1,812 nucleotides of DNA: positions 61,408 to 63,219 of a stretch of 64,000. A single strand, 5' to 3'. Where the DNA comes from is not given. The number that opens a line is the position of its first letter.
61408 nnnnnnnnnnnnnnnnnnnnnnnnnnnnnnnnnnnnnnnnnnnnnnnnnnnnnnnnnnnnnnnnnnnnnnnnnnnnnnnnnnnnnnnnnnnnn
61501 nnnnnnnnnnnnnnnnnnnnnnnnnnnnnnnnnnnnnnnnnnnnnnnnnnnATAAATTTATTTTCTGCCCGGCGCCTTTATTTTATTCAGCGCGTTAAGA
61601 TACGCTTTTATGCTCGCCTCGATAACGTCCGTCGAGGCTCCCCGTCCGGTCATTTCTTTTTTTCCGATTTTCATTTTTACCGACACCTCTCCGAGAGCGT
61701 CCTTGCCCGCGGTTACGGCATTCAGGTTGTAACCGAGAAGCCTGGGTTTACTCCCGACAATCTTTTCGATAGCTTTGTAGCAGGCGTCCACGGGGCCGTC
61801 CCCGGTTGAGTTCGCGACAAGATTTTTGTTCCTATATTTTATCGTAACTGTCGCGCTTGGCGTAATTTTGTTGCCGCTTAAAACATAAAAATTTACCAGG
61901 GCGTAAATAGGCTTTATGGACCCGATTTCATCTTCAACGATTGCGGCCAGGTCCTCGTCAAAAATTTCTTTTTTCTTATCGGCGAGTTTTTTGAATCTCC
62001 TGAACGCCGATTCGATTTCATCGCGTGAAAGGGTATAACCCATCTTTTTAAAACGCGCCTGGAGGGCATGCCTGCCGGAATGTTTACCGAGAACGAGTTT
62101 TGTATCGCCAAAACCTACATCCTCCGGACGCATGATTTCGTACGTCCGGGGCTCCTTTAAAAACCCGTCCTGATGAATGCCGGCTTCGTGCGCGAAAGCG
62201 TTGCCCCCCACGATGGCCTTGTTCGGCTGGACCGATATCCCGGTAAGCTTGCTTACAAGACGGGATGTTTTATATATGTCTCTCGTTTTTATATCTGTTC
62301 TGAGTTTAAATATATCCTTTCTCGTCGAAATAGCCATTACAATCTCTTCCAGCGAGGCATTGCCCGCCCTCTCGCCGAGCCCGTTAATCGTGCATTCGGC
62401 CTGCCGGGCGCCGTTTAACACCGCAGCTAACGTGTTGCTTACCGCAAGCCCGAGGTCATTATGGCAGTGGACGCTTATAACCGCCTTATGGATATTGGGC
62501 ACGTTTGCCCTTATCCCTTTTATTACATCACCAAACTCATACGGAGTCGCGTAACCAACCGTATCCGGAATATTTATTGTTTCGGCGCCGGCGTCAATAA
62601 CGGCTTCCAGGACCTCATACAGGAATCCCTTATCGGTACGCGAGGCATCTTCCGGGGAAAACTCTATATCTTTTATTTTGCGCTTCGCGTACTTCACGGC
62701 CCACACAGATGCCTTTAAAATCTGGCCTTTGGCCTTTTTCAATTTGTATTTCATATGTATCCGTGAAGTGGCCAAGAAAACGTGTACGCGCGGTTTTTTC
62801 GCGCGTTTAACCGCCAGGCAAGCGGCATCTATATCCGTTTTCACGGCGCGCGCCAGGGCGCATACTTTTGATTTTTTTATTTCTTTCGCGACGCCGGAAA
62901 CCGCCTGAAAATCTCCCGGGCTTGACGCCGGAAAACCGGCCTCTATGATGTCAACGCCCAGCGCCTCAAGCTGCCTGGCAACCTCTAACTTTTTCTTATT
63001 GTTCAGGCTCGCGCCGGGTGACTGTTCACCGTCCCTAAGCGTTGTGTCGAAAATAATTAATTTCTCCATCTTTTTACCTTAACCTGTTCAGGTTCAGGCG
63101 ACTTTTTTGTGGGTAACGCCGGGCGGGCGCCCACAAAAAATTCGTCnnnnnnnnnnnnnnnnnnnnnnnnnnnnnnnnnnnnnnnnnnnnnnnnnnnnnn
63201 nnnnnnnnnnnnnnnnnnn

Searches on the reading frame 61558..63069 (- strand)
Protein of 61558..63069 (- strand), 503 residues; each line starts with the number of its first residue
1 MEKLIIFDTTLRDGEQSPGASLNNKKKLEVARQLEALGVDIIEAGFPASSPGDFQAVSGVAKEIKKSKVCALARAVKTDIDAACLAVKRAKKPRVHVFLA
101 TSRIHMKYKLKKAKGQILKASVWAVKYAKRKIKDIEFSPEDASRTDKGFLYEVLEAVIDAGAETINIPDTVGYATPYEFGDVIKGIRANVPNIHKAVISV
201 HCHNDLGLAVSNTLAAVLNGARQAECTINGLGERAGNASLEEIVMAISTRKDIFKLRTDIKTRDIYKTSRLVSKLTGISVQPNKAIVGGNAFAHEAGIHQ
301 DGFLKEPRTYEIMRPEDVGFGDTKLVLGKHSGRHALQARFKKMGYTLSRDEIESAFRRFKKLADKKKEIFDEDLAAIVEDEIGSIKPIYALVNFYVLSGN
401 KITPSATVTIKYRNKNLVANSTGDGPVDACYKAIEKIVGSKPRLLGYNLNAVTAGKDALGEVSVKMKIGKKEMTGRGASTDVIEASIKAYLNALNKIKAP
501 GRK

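Call 42: search_protein_families(library=pfam, proteins=[window:61558-63069:-], max_evalue=0.00001)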
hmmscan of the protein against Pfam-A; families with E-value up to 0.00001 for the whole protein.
window:61558-63069:- (503 aa): 3 families
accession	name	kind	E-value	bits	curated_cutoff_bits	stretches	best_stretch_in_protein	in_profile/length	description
PF00682.25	HMGL-like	-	6.5e-95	317.9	29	1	4-272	2-260/260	HMGL-like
PF08502.15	LeuA_dimer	-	2.7e-38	131.3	24.9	1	368-497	1-130/131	LeuA allosteric (dimerisation) domain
PF22617.1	HCS_D2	-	2.3e-31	108.4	27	1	286-367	1-82/82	Homocitrate synthase post-HMGL domain-like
